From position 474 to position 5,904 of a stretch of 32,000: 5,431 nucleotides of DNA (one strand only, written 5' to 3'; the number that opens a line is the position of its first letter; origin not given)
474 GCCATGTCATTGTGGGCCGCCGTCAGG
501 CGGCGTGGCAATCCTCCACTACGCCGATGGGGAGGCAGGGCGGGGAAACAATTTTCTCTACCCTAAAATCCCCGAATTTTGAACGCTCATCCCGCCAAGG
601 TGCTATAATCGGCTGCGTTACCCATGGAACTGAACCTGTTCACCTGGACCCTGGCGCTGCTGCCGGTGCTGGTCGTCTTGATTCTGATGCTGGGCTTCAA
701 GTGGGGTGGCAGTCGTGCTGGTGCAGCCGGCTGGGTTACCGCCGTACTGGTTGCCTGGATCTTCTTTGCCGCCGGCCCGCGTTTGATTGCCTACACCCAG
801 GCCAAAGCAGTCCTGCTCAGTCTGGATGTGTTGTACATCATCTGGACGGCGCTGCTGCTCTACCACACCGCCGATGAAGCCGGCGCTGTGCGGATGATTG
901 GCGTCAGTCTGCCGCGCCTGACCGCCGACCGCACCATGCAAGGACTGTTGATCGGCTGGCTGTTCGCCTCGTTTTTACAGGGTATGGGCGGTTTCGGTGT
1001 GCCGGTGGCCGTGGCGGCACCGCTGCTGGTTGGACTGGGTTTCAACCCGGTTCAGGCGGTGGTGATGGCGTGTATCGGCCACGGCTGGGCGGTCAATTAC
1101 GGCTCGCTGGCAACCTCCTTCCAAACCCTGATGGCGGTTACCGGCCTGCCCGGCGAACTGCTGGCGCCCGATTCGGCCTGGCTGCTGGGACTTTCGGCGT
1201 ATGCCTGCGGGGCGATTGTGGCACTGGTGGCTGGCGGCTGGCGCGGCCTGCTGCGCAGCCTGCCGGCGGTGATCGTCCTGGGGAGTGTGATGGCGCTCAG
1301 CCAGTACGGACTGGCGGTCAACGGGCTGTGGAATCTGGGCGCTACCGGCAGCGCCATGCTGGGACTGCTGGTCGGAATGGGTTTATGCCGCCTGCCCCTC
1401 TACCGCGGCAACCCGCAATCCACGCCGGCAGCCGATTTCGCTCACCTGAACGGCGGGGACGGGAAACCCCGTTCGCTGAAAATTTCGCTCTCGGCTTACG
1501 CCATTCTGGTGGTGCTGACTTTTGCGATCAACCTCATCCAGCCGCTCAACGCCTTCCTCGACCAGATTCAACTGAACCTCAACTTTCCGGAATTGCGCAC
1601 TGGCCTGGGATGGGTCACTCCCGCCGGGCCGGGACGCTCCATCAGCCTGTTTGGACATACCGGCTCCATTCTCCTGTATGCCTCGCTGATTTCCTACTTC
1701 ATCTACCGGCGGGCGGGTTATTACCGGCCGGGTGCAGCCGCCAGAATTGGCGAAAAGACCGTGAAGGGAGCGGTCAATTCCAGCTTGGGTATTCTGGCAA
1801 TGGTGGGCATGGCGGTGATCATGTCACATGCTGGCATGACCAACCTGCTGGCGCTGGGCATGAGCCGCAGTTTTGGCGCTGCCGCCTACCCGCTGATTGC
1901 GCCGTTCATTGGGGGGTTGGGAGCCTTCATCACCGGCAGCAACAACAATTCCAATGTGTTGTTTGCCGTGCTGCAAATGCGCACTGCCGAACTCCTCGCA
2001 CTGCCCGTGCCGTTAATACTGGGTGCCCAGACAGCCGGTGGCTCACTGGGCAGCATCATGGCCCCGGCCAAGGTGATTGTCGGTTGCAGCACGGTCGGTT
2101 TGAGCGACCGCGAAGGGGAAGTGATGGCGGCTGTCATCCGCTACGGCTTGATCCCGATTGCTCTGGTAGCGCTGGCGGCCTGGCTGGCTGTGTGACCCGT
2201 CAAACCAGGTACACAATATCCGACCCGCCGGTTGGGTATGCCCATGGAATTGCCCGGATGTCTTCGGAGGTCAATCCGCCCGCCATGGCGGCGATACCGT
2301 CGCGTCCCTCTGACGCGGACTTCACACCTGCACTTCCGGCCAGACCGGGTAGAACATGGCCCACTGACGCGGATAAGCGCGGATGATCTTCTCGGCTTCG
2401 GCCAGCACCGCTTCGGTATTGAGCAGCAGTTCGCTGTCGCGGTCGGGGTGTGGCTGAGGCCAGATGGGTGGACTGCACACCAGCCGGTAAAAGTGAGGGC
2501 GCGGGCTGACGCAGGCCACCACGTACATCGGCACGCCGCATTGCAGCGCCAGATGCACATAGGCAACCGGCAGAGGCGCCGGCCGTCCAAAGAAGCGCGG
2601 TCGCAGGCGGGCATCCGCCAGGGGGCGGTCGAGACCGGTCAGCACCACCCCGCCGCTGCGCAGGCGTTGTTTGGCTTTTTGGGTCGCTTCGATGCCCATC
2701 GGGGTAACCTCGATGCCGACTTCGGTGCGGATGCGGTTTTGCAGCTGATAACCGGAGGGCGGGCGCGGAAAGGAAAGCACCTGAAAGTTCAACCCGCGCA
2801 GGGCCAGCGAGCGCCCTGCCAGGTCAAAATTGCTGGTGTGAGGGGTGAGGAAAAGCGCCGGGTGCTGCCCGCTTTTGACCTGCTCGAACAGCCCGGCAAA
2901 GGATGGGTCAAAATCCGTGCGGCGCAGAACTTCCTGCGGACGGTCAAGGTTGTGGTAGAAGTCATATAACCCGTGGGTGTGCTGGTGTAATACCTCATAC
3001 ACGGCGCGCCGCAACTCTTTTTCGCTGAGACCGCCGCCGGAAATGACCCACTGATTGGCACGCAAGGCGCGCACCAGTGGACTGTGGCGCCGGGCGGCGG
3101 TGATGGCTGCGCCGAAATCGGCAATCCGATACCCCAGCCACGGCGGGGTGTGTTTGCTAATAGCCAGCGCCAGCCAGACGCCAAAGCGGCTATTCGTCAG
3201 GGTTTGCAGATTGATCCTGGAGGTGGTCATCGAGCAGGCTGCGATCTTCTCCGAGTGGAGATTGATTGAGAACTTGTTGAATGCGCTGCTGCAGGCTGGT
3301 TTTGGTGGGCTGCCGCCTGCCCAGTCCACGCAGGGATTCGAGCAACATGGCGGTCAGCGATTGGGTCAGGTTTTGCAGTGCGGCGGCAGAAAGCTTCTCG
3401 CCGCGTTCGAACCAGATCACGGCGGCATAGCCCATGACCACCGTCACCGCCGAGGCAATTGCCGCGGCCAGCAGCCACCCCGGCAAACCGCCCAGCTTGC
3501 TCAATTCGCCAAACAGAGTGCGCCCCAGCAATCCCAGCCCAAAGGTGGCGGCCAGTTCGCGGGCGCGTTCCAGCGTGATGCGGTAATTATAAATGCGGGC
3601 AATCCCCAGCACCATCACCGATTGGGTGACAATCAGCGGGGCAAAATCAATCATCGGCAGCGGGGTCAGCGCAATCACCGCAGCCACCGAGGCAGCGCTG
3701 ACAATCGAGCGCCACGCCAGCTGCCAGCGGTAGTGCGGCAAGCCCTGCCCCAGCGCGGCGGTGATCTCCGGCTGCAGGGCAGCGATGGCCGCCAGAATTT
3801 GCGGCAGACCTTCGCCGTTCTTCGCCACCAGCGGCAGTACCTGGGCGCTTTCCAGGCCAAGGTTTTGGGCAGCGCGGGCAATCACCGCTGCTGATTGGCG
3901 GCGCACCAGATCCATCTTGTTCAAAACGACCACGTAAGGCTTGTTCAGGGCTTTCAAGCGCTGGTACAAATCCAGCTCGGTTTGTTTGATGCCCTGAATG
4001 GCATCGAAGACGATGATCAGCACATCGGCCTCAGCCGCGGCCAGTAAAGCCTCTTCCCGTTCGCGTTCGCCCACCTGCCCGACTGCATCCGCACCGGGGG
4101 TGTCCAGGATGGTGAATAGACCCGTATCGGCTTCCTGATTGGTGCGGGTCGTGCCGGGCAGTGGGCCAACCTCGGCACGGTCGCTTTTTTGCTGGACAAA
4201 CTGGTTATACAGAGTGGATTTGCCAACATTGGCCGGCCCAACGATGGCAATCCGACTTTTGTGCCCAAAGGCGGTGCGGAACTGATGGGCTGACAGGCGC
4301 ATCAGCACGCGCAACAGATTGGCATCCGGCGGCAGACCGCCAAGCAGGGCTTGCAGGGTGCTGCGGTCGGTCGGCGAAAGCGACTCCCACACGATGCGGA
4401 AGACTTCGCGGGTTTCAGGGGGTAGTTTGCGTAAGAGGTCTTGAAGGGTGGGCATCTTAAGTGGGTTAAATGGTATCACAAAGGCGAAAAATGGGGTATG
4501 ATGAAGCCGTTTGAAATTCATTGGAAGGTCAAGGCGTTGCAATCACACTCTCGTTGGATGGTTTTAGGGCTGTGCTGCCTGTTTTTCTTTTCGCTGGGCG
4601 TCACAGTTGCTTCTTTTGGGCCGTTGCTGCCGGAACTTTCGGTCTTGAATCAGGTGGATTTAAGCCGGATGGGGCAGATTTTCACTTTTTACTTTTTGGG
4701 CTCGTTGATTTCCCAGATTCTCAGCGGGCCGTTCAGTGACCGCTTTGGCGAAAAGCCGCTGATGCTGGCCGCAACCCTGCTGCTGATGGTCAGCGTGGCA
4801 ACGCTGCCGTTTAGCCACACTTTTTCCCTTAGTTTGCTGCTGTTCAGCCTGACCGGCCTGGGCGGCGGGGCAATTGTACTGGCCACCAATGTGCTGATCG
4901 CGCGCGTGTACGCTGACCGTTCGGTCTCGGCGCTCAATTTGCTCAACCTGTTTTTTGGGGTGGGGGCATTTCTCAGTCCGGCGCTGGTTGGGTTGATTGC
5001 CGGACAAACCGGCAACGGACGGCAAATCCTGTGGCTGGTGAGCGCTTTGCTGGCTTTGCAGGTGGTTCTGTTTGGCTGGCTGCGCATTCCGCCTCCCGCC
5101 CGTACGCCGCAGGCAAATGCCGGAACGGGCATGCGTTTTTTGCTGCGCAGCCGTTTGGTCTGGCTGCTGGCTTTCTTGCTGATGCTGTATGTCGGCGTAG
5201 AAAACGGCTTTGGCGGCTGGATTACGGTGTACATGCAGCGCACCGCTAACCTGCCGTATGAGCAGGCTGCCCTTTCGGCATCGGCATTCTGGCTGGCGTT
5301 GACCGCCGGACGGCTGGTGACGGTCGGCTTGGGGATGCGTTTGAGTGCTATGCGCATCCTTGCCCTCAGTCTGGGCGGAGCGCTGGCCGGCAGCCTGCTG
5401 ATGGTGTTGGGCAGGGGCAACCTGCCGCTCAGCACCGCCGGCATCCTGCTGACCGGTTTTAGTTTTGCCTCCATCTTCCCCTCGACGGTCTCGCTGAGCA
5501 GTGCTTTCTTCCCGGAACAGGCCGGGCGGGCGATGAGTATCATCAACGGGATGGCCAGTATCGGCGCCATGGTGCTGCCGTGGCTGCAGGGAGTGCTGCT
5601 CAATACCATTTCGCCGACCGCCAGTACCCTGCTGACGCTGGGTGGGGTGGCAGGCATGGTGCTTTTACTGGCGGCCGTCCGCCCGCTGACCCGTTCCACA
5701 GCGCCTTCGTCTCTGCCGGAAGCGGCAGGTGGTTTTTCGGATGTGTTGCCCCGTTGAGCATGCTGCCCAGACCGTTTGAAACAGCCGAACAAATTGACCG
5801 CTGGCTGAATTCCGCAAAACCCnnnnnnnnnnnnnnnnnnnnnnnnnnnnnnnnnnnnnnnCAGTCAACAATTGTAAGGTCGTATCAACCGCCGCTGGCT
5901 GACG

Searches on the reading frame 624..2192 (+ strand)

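Call 90: search_protein_families(library=pfam, proteins=[window:624-2192:+], max_evalue=0.0001)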
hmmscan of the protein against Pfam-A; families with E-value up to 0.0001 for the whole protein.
window:624-2192:+ (523 aa): 1 family
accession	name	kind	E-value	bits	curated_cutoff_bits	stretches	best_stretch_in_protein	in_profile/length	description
PF02652.20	Lactate_perm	-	5.1e-74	250.3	27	1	10-521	5-521/522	L-lactate permease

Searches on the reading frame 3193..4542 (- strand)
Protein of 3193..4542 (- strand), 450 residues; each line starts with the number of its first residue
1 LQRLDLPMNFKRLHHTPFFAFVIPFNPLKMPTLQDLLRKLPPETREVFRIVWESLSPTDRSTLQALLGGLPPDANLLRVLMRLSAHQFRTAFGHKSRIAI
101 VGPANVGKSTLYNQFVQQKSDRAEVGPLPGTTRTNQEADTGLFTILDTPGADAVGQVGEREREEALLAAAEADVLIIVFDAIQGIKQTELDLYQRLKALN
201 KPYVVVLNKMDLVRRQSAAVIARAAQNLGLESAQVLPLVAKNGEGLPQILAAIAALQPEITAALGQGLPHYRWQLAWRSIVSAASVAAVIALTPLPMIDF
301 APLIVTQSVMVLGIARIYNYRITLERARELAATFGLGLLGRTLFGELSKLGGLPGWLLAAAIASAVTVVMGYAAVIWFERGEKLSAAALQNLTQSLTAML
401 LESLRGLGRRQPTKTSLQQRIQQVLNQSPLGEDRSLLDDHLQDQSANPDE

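Call 90: search_protein_families(library=pfam, proteins=[window:3193-4542:-], max_evalue=0.0001)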
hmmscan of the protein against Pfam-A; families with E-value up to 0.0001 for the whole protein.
window:3193-4542:- (450 aa): 7 families
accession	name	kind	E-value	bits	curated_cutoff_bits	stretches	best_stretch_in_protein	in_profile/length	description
PF01926.29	MMR_HSR1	-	1.7e-21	76.9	21.9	1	97-209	1-113/113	50S ribosome-binding GTPase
PF02421.24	FeoB_N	-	1.3e-16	61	27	1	97-253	2-156/156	Ferrous iron transport protein B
PF00009.33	GTP_EFTU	-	1.5e-13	51.2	26.5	1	137-256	65-185/188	Elongation factor Tu GTP binding domain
PF05128.17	DUF697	-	1.7e-10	41.4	27.7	1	283-397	30-157/162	Domain of unknown function (DUF697)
PF03193.22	RsgA_GTPase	-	6.6e-08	33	30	0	165-265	16-113/174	RsgA GTPase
PF00350.29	Dynamin_N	-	3.6e-07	30.8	27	0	140-210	100-168/168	Dynamin family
PF00071.28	Ras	-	4e-05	23.7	21.6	1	98-229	2-131/162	Ras family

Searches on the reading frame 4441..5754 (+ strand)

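Call 90: search_protein_families(library=pfam, proteins=[window:4441-5754:+], max_evalue=0.0001)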
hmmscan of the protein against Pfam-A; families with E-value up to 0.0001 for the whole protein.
window:4441-5754:+ (438 aa): 3 families
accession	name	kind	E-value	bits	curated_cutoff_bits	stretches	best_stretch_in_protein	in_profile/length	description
PF07690.21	MFS_1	-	1.4e-38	133.2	33.4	2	46-323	4-287/347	Major Facilitator Superfamily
PF06779.20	MFS_4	-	3.3e-10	40.3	26.3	1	51-412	4-360/364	Uncharacterised MFS-type transporter YbfB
PF00083.30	Sugar_tr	-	2.7e-07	30.3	22.3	1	75-212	46-188/452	Sugar (and other) transporter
